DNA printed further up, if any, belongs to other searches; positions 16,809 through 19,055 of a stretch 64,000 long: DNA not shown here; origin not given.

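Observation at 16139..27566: Undescribed six-gene multi-REC signalling operon with heterogeneous outputs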

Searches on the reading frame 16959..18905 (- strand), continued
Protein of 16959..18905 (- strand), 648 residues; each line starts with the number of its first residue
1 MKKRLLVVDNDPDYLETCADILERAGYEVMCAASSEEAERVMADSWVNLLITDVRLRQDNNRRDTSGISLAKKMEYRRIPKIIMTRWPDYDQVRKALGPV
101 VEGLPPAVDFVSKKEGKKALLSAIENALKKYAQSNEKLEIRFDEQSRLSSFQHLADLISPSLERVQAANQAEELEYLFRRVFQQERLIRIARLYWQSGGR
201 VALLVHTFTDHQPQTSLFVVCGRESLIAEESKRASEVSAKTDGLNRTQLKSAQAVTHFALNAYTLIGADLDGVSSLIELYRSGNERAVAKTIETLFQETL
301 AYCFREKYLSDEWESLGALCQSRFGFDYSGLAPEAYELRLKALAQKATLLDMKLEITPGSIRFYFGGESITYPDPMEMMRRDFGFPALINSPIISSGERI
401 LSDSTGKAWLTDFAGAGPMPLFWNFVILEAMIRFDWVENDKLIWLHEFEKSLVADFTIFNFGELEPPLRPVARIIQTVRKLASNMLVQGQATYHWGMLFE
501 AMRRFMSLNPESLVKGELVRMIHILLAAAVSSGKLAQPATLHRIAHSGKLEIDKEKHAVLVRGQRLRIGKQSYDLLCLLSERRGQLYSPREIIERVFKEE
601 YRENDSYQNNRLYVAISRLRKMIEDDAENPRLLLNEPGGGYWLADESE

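Call 25: search_protein_families(library=pfam, proteins=[L003:8234-9046:+, L007:9986-10816:+, L014:4918-5808:+, L015:682-1353:+, L016:9986-10846:+, L018:9962-10792:+, L021:5288-5959:+, L021:5961-6569:+, L027:463-1158:+, L017:9291-9983:+], max_evalue=0.1)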
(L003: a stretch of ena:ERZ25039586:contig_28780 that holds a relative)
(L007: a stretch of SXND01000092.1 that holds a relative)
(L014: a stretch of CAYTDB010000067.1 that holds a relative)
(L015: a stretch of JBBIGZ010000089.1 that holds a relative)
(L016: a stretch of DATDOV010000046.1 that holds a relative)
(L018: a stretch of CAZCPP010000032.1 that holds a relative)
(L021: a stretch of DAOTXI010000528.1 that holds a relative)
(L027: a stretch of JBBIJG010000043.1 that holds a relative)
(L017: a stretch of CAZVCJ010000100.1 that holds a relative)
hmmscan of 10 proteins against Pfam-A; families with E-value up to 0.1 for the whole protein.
L003:8234-9046:+ (270 aa): 3 families
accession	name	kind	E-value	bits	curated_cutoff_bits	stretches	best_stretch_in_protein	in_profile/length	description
PF13676.11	TIR_2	-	8.4e-25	88.1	28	1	134-255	1-121/122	TIR domain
PF00072.30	Response_reg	-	7.3e-09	36.2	30.2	1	6-125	1-110/111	Response regulator receiver domain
PF01582.25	TIR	-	0.061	13.5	21.3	0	146-211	18-82/179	TIR domain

L007:9986-10816:+ (276 aa): 5 families
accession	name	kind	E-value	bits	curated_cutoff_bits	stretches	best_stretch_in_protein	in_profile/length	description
PF10137.14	CAP12-PCTIR_TIR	-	8.4e-34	116.6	24.7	1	131-250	1-118/119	CAP12/Pycsar effector protein, TIR domain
PF00072.30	Response_reg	-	2e-08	34.8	30.2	1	6-102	1-94/111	Response regulator receiver domain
PF07521.17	RMMBL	-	0.0027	18.1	21.6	1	120-159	23-61/63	Zn-dependent metallo-hydrolase RNA specificity domain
PF20161.5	VpsR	-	0.011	15.8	23.7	1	16-69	20-72/121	VpsR domain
PF23198.2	PDE8A_N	-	0.013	15.9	29.6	1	24-66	31-73/147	PDE8A-like, N-terminal domain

L014:4918-5808:+ (296 aa): 3 families
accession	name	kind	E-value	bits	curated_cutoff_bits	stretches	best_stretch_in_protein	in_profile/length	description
PF13676.11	TIR_2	-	2.9e-26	92.8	28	1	160-274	1-110/122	TIR domain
PF00072.30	Response_reg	-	4.3e-09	36.9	30.2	1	32-151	1-110/111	Response regulator receiver domain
PF01582.25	TIR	-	0.065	13.5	21.3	1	161-240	5-85/179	TIR domain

L015:682-1353:+ (223 aa): 3 families
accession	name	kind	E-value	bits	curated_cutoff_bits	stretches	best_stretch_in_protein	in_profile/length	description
PF00072.30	Response_reg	-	1.1e-11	45.3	30.2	1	6-124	1-110/111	Response regulator receiver domain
PF18428.7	BRCT_3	-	0.04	14.4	26.1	1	3-56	5-57/102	BRCA1 C Terminus (BRCT) domain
PF03709.21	OKR_DC_1_N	-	0.07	13.8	29.3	0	16-86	6-71/111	Orn/Lys/Arg decarboxylase, N-terminal domain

L016:9986-10846:+ (286 aa): 5 families
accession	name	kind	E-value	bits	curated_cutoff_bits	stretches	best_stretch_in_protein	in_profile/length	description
PF10137.14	CAP12-PCTIR_TIR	-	1.6e-32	112.4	24.7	1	139-255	2-118/119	CAP12/Pycsar effector protein, TIR domain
PF00072.30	Response_reg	-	2.8e-12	47.2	30.2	1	6-122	1-108/111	Response regulator receiver domain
PF20161.5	VpsR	-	0.007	16.5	23.7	1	20-63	24-67/121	VpsR domain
PF20274.4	cREC_REC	-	0.033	15.3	27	0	14-78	3-60/88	Cyclic-phosphate processing Receiver domain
PF06145.16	Corona_NS1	-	0.091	12.7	25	0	188-201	5-18/29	Coronavirus nonstructural protein NS1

L018:9962-10792:+ (276 aa): 4 families
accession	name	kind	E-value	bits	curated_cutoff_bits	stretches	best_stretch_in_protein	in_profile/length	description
PF13676.11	TIR_2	-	1.1e-28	100.6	28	1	143-263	1-120/122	TIR domain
PF00072.30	Response_reg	-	6.3e-10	39.6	30.2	1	14-135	1-111/111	Response regulator receiver domain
PF01582.25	TIR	-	0.0011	19.2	21.3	1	155-221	18-83/179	TIR domain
PF03698.18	UPF0180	-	0.095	13.3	25.4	0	24-44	9-29/77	Uncharacterised protein family (UPF0180)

L021:5288-5959:+ (223 aa): 1 family
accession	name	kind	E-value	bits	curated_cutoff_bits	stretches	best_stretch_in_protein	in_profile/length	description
PF00072.30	Response_reg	-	5.2e-13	49.6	30.2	1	29-148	1-111/111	Response regulator receiver domain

L021:5961-6569:+ (202 aa): 0 families

L027:463-1158:+ (231 aa): 1 family
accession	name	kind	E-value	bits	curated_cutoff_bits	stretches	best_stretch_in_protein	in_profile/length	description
PF00072.30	Response_reg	-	6.7e-11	42.8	30.2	1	12-144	1-111/111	Response regulator receiver domain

L017:9291-9983:+ (230 aa): 0 families

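Call 26: search_protein_families(library=pfam, proteins=[L001:12258-13025:+, L007:12871-13659:+, L008:12854-14053:+, L010:12022-13173:+, L012:12924-14336:+, L014:7934-8563:+, L015:3546-4268:+, L018:12950-13861:+, L022:12786-13388:+, L025:12475-13425:+], max_evalue=0.1)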
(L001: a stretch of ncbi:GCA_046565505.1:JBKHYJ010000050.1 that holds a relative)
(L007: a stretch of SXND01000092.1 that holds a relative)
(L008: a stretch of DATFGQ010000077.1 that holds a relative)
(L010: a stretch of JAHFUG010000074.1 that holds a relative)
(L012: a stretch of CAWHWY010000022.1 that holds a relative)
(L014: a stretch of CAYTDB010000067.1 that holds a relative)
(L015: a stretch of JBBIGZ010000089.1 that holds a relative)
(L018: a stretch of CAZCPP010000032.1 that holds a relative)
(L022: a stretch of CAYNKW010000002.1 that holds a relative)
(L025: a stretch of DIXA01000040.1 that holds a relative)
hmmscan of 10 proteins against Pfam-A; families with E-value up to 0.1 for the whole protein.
L001:12258-13025:+ (255 aa): 1 family
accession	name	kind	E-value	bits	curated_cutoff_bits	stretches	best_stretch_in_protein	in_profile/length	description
PF00226.36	DnaJ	-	3.7e-06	27.4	27.8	1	3-56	1-51/63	DnaJ domain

L007:12871-13659:+ (262 aa): 3 families
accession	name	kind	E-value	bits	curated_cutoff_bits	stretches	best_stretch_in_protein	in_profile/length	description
PF00378.25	ECH_1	-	1.4e-67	228.1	27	1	12-261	4-250/251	Enoyl-CoA hydratase/isomerase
PF16113.10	ECH_2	-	2.5e-33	116.4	27.2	1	15-203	2-190/335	Enoyl-CoA hydratase/isomerase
PF00842.27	Ala_racemase_C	-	0.07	13.2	25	0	82-103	54-75/127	Alanine racemase, C-terminal domain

L008:12854-14053:+ (399 aa): 7 families
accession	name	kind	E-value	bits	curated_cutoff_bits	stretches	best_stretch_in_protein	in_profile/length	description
PF16653.10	Sacchrp_dh_C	-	2.1e-39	136.7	31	1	144-389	1-264/265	Saccharopine dehydrogenase C-terminal domain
PF03435.24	Sacchrp_dh_NADP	-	8.3e-18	65.4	25.1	1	19-139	1-128/129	Saccharopine dehydrogenase NADP binding domain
PF01488.26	Shikimate_DH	-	0.0042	17.6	24.3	1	17-82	13-78/138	Shikimate / quinate 5-dehydrogenase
PF01946.23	Thi4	-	0.017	14.8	26.2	1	10-44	11-45/235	Thi4 family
PF01408.29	GFO_IDH_MocA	-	0.02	16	24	1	17-107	1-84/120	Oxidoreductase family, NAD-binding Rossmann fold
PF02737.24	3HCDH_N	-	0.02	15.3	22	1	18-63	1-44/180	3-hydroxyacyl-CoA dehydrogenase, NAD binding domain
PF01266.30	DAO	-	0.051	13.5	27.9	1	18-48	1-29/353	FAD dependent oxidoreductase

L010:12022-13173:+ (383 aa): 7 families
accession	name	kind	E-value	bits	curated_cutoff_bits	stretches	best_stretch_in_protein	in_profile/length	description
PF16653.10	Sacchrp_dh_C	-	2e-38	133.5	31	1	128-373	1-265/265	Saccharopine dehydrogenase C-terminal domain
PF03435.24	Sacchrp_dh_NADP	-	1.3e-22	81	25.1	1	3-123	1-128/129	Saccharopine dehydrogenase NADP binding domain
PF01488.26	Shikimate_DH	-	6.6e-05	23.4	24.3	1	2-87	14-93/138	Shikimate / quinate 5-dehydrogenase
PF03446.21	NAD_binding_2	-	0.00025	21.5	21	1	2-124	1-115/161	NAD binding domain of 6-phosphogluconate dehydrogenase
PF02737.24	3HCDH_N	-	0.0037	17.7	22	1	2-53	1-53/180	3-hydroxyacyl-CoA dehydrogenase, NAD binding domain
PF03807.23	F420_oxidored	-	0.028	15.5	21.6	1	2-57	1-56/94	NADP oxidoreductase coenzyme F420-dependent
PF13460.12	NAD_binding_10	-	0.094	13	27.2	0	9-91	4-83/184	NAD(P)H-binding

L012:12924-14336:+ (470 aa): 1 family
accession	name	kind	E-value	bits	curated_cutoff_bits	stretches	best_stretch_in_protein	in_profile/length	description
PF02446.23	Glyco_hydro_77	-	3.4e-159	531.1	25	1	11-458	1-450/465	4-alpha-glucanotransferase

L014:7934-8563:+ (209 aa): 19 families
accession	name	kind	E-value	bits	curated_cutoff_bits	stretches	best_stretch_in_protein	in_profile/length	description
PF12128.14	DUF3584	-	0.00023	19.3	31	1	48-126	599-676/1191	Protein of unknown function (DUF3584)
PF04977.20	DivIC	-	0.00045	20.4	28.9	1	31-77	1-47/80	Septum formation initiator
PF06785.16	UPF0242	-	0.0011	19.5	33.5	1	26-126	43-134/194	Uncharacterised protein family (UPF0242) N-terminus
PF01166.23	TSC22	-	0.0011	19.5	30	0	52-77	12-37/57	TSC-22/dip/bun family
PF14662.11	KASH_CCD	-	0.0034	17.8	43.3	1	52-150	72-173/191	Coiled-coil region of CCDC155 or KASH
PF09726.14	Macoilin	-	0.0057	15.8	32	1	53-125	389-464/671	Macoilin family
PF13851.11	GAS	-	0.0064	16.3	32.3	1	52-123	31-119/200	Growth-arrest specific micro-tubule binding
PF15558.11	DUF4659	-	0.012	15.1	27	1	51-126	223-299/374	Domain of unknown function (DUF4659)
PF03961.19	FapA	-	0.013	15.6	31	1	50-154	152-249/272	Flagellar Assembly Protein A beta solenoid domain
PF04791.21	LMBR1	-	0.013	14.8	31.9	1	28-121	170-265/510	LMBR1-like membrane protein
PF08286.16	Spc24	-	0.027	15.1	25.3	0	88-152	3-66/109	Spc24 subunit of Ndc80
PF08647.16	BRE1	-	0.03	14.9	27.9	1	53-120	23-87/95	BRE1 E3 ubiquitin ligase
PF04100.18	Vps53_N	-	0.035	13.6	26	1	51-111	28-92/372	Vps53, N-terminal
PF10482.14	CtIP_N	-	0.056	13.8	27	1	45-124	40-117/120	Tumour-suppressor protein CtIP N-terminal domain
PF05164.18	ZapA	-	0.066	14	23.8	0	51-112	21-81/88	Cell division protein ZapA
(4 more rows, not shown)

L015:3546-4268:+ (240 aa): 1 family
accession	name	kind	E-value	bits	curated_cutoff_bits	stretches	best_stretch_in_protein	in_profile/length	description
PF04430.19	DUF498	-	0.074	13.5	33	0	23-59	55-91/109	Protein of unknown function (DUF498/DUF598)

L018:12950-13861:+ (303 aa): 3 families
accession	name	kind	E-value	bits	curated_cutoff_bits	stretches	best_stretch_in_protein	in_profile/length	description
PF04755.18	PAP_fibrillin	-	0.043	14.2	22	1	97-147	42-91/198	PAP_fibrillin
PF20993.2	CENPH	-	0.075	13.6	27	0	88-202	75-170/175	CENPH protein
PF15934.10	Yuri_gagarin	-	0.076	13.3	28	0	95-185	92-182/234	Yuri gagarin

L022:12786-13388:+ (200 aa): 0 families

L025:12475-13425:+ (316 aa): 1 family
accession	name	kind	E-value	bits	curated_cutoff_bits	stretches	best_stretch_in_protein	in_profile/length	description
PF01145.31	Band_7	-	4.6e-16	59.8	23.6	1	50-221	5-161/176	SPFH domain / Band 7 family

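Call 35: predict_structure(alignment_id=A1)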
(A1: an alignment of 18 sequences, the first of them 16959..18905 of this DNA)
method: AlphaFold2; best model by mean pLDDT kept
length: 648 residues; sequences in the alignment: 18
mean_pLDDT: 85.5   pTM: 0.82
mean pLDDT of the five models: 85.5, 84.9, 84.2, 83.7, 83.5
residues with pLDDT >= 90: 309; 70-90: 269; 50-70: 54; < 50: 16
segments of 3 or more residues with pLDDT < 50: 100-105, 540-547
pLDDT, mean of each block of 10 residues (from residue 1): 89 91 93 93 88 87 85 81 75 62 55 84 87 83 83 92 84 92 93 90 93 92 92 78 74 91 90 91 92 92 69 68 70 87 92 92 92 90 72 89 91 84 92 89 94 89 90 94 78 89 89 90 96 81 49 84 84 92 91 93 90 92 86 87 74
secondary structure, 60 per line:
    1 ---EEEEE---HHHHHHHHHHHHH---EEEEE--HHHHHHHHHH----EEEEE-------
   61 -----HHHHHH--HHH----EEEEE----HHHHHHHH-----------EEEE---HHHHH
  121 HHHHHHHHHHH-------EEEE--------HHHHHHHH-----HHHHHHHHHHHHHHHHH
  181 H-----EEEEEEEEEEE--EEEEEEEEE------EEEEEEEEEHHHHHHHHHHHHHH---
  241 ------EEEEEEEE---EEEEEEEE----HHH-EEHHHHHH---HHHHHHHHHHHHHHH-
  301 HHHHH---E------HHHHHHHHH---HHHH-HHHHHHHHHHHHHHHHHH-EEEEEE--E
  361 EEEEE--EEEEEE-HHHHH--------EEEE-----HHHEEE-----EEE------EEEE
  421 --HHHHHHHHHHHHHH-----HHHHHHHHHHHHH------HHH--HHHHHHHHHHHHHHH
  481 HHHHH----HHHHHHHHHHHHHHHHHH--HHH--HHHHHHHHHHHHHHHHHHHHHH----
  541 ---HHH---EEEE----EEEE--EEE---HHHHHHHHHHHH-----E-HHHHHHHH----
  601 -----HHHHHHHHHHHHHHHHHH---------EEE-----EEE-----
elements in order: E4-8 H12-24 E28-32 H35-44 E49-53 H66-71 E81-85 H90-97 E109-112 H116-131 E139-142 H151-158 H164-181 E187-197 E200-208 E215-223 H224-237 E247-254 E258-265 H276-281 H285-299 H301-305 H316-324 H328-331 H333-350 E352-357 E360-365 E368-373 H375-379 E388-391 E400-402 E408-410 E417-420 H423-436 H442-454 H466-485 H490-507 H515-536 E550-553 E558-561 E564-566 H570-581 H589-596 H606-623 E633-635 E641-643

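Call 43: search_protein_families(library=padloc, proteins=[L003:8234-9046:+, L007:9986-10816:+], max_evalue=0.01)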
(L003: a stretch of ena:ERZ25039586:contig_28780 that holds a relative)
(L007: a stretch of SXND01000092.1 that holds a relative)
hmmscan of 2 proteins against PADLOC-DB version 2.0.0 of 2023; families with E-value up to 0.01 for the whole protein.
L003:8234-9046:+ (270 aa): 11 families
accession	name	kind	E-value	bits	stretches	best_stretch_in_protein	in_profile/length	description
PDLC02421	Aga_TIR-PNTD1-PNTD2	-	4.6e-13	47.1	1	130-265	2-139/430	Class I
PDLC02403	Aga_TIR-PNTD1-PNTD2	-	2e-11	41.6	1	131-261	2-133/443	Class I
PDLC05062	PDC-S66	-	1.5e-08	32.4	1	127-197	144-215/282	-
PDLC02012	SAVED5--SAVED_TIR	-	4.7e-08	30.5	1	123-210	5-92/404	-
PDLC00417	ThsB1|ThsB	-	5.2e-06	24.2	1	132-199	167-235/303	TIR-like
PDLC02416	Aga_REase-TIR-PNTD1-PNTD2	-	7.2e-06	22.9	1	138-235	162-253/572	Class I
PDLC02400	Aga_TIR-PNTD1-PNTD2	-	8.5e-06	22.3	1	121-261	176-317/639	Class I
PDLC02962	RT-TIR_XII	-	2e-05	21.7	1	111-242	327-454/478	single gene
PDLC03957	bSEFIR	-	0.00037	18.4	1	121-192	35-102/412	-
PDLC00405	SduA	-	0.00054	17.6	1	4-123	7-126/323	DUF4263 domain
PDLC00424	ThsB1|ThsB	-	0.0028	15.5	1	96-186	61-157/234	TIR-like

L007:9986-10816:+ (276 aa): 9 families
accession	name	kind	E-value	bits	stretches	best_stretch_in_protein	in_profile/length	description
PDLC05005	PDC-S35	-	1.1e-61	206.9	1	126-275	115-262/264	-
PDLC05007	PDC-S35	-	1.9e-61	206.2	1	127-275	131-277/278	-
PDLC05004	PDC-S35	-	2.1e-55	186.2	1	127-274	117-263/265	-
PDLC05006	PDC-S35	-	2e-46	156.3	1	123-274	76-230/231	-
PDLC05003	PDC-S35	-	5.9e-43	145.2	1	123-275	83-240/245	-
PDLC00731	Effector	-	8.1e-14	49.3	1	166-262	193-286/306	TIR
PDLC00729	Effector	-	5.3e-13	47.1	1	177-252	53-125/310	TIR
PDLC00732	Effector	-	1.1e-09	35.7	1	164-251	187-273/301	TIR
PDLC02371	PycTIR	-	2.3e-08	31.7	1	165-250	188-261/288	-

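Call 49: find_related_loci(query=A1, collection=metagenome_contigs, flank=10000)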
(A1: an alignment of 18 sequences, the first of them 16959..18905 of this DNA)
Query A1 (648 aa) in metagenome_contigs; peptide patterns used: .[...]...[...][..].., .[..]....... (x = any residue, [..] = any of these).
360 stretches matched a pattern; 74 encode a relative of the query (tblastn E <= 1e-3); 74 distinct loci.
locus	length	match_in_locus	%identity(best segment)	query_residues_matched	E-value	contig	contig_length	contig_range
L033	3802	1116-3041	51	1-643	0e+0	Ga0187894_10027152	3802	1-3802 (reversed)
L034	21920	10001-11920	51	1-643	0e+0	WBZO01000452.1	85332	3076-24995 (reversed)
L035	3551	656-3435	43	2-643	5e-162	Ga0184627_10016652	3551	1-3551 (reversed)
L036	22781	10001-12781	41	1-643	8e-153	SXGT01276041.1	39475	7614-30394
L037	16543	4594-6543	41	3-648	2e-151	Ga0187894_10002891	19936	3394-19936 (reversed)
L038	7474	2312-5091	42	2-643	4e-144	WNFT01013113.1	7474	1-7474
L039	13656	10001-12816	40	1-646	1e-139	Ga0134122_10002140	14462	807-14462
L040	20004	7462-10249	40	1-643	3e-136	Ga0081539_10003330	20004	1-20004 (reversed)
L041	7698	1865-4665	38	1-648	1e-129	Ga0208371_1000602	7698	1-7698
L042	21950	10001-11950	40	3-646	1e-128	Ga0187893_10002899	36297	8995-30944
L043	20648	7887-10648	37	1-648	2e-125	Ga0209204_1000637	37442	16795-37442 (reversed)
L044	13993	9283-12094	36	1-648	3e-124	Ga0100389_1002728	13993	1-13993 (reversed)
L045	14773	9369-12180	36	1-648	3e-124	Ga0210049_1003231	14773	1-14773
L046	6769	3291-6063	37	2-644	2e-121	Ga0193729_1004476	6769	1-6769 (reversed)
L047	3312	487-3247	39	1-639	2e-125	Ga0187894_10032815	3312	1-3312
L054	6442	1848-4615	35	1-648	4e-110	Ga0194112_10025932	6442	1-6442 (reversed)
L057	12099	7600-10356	33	1-648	1e-108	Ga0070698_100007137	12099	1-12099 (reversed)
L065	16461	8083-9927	36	3-639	2e-100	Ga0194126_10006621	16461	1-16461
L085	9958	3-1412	32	186-643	7e-60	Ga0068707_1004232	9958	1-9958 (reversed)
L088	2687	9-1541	30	142-648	3e-55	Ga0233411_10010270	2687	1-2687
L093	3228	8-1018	31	315-648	6e-48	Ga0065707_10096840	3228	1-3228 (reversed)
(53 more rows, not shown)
